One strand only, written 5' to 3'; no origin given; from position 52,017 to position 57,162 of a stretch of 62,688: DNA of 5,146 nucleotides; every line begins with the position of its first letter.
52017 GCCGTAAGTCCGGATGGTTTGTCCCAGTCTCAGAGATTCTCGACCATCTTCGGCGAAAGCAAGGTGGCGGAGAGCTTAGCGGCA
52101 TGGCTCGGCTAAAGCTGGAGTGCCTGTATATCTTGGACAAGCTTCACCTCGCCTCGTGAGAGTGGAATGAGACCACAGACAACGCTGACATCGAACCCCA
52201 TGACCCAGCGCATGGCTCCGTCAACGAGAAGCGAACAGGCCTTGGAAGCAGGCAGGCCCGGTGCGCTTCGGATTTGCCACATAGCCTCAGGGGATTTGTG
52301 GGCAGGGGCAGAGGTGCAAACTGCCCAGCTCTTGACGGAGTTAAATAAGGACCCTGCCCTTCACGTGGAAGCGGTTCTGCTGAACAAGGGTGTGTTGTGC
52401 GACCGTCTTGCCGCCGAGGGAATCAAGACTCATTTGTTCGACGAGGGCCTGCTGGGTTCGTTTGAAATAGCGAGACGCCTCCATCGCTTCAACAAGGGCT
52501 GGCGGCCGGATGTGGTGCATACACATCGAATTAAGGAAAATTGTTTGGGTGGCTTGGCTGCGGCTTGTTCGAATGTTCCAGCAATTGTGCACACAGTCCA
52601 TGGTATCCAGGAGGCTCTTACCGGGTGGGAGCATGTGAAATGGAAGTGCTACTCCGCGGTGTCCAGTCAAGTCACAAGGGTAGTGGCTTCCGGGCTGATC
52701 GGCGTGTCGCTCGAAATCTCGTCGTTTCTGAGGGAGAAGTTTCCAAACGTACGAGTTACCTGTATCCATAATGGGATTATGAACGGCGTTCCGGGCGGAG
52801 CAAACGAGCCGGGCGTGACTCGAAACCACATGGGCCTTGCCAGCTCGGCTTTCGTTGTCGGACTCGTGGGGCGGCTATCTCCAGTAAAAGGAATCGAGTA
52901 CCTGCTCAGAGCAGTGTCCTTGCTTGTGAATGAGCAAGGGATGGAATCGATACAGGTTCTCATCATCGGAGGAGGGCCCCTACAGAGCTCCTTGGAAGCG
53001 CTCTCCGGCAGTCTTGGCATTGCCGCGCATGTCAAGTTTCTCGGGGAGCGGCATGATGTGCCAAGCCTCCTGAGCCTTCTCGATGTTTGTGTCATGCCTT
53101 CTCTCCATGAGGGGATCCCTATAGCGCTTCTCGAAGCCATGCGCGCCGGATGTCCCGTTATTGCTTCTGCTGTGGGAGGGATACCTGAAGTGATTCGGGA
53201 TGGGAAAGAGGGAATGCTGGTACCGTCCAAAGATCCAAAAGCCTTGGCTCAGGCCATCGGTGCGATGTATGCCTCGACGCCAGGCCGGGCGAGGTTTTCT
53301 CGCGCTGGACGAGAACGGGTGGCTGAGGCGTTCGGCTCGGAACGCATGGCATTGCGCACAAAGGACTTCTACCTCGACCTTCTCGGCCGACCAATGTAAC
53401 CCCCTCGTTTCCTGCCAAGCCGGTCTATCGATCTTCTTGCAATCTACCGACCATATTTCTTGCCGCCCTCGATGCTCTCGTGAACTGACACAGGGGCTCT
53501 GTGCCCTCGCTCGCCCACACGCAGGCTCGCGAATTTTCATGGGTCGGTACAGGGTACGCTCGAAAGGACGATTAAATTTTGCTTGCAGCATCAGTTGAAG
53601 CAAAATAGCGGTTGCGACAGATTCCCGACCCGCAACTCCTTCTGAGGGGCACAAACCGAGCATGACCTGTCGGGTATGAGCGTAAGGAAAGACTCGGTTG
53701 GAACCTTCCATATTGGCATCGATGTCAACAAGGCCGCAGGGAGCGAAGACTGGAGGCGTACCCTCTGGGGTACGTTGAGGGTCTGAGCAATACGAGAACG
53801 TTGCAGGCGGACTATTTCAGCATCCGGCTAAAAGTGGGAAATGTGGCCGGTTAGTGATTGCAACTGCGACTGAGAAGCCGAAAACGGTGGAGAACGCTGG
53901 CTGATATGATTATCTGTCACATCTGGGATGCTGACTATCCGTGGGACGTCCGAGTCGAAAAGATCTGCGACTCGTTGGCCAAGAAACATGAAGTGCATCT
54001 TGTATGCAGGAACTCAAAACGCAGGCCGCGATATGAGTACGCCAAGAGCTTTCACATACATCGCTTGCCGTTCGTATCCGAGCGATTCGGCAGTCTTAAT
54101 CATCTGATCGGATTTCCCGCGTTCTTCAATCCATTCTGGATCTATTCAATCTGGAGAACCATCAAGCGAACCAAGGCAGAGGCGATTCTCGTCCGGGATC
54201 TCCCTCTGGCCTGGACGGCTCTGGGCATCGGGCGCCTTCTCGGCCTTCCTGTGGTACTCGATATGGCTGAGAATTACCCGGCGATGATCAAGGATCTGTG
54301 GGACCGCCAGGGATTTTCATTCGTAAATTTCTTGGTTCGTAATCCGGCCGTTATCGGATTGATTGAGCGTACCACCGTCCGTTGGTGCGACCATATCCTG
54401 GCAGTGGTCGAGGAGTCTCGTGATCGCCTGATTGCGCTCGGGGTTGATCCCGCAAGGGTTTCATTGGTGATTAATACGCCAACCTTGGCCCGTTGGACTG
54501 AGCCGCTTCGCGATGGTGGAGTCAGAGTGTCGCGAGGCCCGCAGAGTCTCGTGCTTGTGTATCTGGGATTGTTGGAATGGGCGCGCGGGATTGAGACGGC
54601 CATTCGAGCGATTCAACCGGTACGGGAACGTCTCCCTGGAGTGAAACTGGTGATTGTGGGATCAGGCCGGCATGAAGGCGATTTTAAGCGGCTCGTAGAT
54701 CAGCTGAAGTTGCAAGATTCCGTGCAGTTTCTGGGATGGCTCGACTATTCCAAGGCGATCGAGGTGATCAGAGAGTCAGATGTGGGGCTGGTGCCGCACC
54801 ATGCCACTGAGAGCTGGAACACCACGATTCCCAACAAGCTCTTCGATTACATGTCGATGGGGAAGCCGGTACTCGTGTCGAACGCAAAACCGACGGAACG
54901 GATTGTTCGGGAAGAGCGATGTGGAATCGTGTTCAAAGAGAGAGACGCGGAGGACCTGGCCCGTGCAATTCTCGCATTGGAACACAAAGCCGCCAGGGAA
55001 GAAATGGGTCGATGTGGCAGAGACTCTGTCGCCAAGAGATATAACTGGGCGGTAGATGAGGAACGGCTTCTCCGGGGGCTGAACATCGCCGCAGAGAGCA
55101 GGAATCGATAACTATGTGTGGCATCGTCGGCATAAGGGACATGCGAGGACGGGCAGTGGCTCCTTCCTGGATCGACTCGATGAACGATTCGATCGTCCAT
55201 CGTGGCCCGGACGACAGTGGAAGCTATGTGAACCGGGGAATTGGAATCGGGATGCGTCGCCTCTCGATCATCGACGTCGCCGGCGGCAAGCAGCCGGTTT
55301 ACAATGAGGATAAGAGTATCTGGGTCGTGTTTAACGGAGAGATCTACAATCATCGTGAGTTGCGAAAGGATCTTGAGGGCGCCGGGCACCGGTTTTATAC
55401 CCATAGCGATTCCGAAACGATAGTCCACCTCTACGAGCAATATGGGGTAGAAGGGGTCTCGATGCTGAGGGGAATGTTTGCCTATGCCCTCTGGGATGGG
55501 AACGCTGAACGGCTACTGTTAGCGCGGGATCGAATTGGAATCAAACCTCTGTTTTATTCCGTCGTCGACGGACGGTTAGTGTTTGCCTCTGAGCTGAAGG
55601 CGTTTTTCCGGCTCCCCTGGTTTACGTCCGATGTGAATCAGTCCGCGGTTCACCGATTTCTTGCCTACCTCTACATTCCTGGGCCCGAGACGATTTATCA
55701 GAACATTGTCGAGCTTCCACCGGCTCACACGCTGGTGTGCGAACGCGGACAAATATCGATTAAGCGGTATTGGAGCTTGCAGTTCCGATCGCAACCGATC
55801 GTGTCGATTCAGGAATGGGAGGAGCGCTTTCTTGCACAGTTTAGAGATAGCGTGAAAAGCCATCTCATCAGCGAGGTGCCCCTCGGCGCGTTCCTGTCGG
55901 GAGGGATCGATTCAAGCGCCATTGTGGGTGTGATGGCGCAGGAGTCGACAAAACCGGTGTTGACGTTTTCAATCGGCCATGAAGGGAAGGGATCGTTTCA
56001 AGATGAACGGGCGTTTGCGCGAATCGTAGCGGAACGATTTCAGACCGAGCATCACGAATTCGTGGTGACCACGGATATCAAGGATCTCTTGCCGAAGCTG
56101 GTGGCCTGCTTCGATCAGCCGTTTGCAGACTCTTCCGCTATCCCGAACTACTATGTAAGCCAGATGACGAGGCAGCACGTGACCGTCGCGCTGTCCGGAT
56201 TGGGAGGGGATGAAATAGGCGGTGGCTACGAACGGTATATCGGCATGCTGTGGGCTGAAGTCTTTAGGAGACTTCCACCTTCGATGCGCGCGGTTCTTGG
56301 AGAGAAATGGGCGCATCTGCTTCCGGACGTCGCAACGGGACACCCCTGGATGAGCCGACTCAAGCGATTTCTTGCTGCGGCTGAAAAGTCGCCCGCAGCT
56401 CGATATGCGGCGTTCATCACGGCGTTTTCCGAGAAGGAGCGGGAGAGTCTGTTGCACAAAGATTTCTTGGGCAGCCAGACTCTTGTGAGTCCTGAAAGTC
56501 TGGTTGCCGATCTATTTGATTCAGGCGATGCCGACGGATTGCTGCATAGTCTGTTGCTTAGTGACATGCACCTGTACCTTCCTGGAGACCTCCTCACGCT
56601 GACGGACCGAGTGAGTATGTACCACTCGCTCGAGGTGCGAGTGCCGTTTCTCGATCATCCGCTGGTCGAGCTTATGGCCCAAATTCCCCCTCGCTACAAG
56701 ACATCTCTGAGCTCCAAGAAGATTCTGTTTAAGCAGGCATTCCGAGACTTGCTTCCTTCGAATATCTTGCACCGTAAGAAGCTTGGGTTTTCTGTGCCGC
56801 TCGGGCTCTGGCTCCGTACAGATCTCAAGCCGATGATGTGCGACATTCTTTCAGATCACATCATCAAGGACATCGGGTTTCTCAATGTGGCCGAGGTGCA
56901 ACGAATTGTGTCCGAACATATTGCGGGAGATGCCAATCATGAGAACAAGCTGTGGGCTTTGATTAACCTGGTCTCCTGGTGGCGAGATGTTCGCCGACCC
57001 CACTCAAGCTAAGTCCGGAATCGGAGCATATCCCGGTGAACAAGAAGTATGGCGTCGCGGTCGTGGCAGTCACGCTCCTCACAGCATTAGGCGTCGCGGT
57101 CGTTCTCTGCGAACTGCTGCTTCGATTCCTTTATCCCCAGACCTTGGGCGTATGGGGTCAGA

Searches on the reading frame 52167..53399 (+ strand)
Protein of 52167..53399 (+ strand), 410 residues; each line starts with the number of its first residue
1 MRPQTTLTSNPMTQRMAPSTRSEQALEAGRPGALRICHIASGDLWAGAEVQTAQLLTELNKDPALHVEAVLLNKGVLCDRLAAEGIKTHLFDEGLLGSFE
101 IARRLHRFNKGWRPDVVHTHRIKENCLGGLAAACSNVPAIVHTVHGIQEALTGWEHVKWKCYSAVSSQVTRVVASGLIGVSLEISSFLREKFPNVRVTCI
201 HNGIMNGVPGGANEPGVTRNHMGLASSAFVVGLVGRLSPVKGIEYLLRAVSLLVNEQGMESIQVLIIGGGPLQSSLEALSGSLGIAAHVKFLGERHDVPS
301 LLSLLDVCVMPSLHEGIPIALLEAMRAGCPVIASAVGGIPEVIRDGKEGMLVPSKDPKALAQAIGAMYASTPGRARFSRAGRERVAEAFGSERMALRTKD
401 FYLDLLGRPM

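Call 8: search_protein_families(library=pfam, proteins=[window:52167-53399:+], max_evalue=0.001)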
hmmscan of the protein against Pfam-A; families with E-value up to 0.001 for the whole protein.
window:52167-53399:+ (410 aa): 7 families
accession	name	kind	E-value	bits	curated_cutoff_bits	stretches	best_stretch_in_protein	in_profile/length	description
PF13692.12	Glyco_trans_1_4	-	1.8e-41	142.2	27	1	229-368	2-140/142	Glycosyl transferases group 1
PF00534.26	Glycos_transf_1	-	1.9e-40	138.6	26.4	1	226-384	13-172/172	Glycosyl transferases group 1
PF13439.12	Glyco_transf_4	-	6.5e-13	49.5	28.5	1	47-204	3-166/170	Glycosyltransferase Family 4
PF20706.3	GT4-conflict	-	1.7e-12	47.5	26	1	225-368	194-355/385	Family 4 Glycosyltransferase in conflict systems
PF13579.12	Glyco_trans_4_4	-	3.3e-10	41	29.7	1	47-203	2-158/158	Glycosyl transferase 4-like domain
PF13477.12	Glyco_trans_4_2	-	4.4e-08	33.8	23.4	1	49-147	10-109/139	Glycosyl transferase 4-like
PF13524.12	Glyco_trans_1_2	-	9.1e-06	26.1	25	1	314-391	60-135/144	Glycosyl transferase-like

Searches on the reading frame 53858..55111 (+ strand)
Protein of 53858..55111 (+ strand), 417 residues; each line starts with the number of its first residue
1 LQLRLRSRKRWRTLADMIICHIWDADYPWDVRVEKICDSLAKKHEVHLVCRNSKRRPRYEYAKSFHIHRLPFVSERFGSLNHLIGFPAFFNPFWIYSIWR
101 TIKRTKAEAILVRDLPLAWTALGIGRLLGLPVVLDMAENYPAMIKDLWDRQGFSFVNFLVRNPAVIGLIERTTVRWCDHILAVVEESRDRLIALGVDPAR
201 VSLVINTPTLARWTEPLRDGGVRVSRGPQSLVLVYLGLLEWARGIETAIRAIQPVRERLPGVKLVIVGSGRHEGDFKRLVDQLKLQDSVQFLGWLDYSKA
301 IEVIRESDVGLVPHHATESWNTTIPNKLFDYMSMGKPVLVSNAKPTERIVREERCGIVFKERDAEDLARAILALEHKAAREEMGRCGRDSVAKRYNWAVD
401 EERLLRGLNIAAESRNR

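Call 8: search_protein_families(library=pfam, proteins=[window:53858-55111:+], max_evalue=0.001)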
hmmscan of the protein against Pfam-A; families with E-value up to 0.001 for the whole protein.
window:53858-55111:+ (417 aa): 5 families
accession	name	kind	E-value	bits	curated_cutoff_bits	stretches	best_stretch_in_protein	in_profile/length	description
PF13692.12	Glyco_trans_1_4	-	4.9e-25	88.9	27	1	232-374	3-139/142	Glycosyl transferases group 1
PF00534.26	Glycos_transf_1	-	7.5e-25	87.9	26.4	1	230-385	15-167/172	Glycosyl transferases group 1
PF13524.12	Glyco_trans_1_2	-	3.7e-14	53.3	25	1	251-398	5-136/144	Glycosyl transferase-like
PF13579.12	Glyco_trans_4_4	-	1.7e-13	51.6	29.7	1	31-206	5-157/158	Glycosyl transferase 4-like domain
PF13439.12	Glyco_transf_4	-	5.3e-12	46.5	28.5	1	33-204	8-162/170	Glycosyltransferase Family 4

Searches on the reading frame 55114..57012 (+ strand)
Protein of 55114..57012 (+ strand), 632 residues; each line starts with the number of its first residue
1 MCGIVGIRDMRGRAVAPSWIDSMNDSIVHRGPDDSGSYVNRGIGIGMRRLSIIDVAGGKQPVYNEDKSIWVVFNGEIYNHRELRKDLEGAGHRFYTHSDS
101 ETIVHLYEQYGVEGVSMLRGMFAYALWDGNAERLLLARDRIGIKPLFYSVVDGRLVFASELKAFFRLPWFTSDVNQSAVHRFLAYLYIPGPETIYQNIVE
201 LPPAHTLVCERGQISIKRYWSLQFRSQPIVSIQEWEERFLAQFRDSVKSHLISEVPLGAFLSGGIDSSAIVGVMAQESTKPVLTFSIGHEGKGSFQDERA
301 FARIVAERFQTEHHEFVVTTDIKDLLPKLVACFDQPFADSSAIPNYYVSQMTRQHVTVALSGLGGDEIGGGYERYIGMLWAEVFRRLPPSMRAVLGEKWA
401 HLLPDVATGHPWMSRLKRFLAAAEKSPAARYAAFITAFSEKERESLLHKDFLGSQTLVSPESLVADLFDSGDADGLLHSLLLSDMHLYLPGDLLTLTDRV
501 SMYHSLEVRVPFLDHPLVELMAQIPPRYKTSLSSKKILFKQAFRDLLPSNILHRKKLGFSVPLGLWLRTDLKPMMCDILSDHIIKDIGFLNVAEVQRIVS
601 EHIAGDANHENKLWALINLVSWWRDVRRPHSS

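Call 8: search_protein_families(library=pfam, proteins=[window:55114-57012:+], max_evalue=0.001)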
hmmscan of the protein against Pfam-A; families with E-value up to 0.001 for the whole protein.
window:55114-57012:+ (632 aa): 3 families
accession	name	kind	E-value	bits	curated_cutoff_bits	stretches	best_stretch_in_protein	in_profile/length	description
PF00733.27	Asn_synthase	-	4.2e-92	310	21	1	241-622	4-352/354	Asparagine synthase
PF13537.11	GATase_7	-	2.7e-46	157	25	1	48-165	2-122/123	Glutamine amidotransferase domain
PF13522.11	GATase_6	-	8.4e-40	136.2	27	1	32-160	1-130/130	Glutamine amidotransferase domain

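Call 68: search_protein_families(library=ncbifam, proteins=[window:55114-57012:+], max_evalue=0.00001)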
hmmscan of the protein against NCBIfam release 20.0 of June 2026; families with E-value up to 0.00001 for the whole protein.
window:55114-57012:+ (632 aa): 9 families
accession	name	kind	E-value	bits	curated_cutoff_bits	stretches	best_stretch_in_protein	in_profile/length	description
TIGR03108.1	eps_aminotran_1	hypoth_equivalog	4.1e-188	627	816.9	1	1-619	1-621/628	XrtA/PEP-CTERM system amidotransferase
TIGR01536.1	asn_synth_AEB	equivalog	5.7e-147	490.8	267.1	1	2-559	1-517/517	asparagine synthase (glutamine-hydrolyzing)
TIGR03104.1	trio_amidotrans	equivalog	1.4e-125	419.9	570.1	2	1-378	1-386/589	N-acetylglutaminylglutamine amidotransferase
NF006949.0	PRK09431.1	equivalog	3.3e-93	313.1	499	3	1-165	1-166/554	asparagine synthase B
NF033535.1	lass_lactam_cya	exception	2.8e-77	260.8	525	2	1-368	1-375/668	lasso peptide isopeptide bond-forming cyclase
NF033561.1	macrolact_Ik_Al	subfamily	2.1e-17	62.9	300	1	123-370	82-332/561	albusnodin/ikarugamycin family macrolactam cyclase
NF001484.0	PRK00331.1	subfamily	3.2e-11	42.3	381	1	61-166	87-200/601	isomerizing glutamine--fructose-6-phosphate transaminase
TIGR01134.1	purF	equivalog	3.7e-11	43.1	350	1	59-175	84-210/432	amidophosphoribosyltransferase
TIGR01135.1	glmS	equivalog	7e-11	41.3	418.05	1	61-166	86-199/607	glutamine--fructose-6-phosphate transaminase (isomerizing)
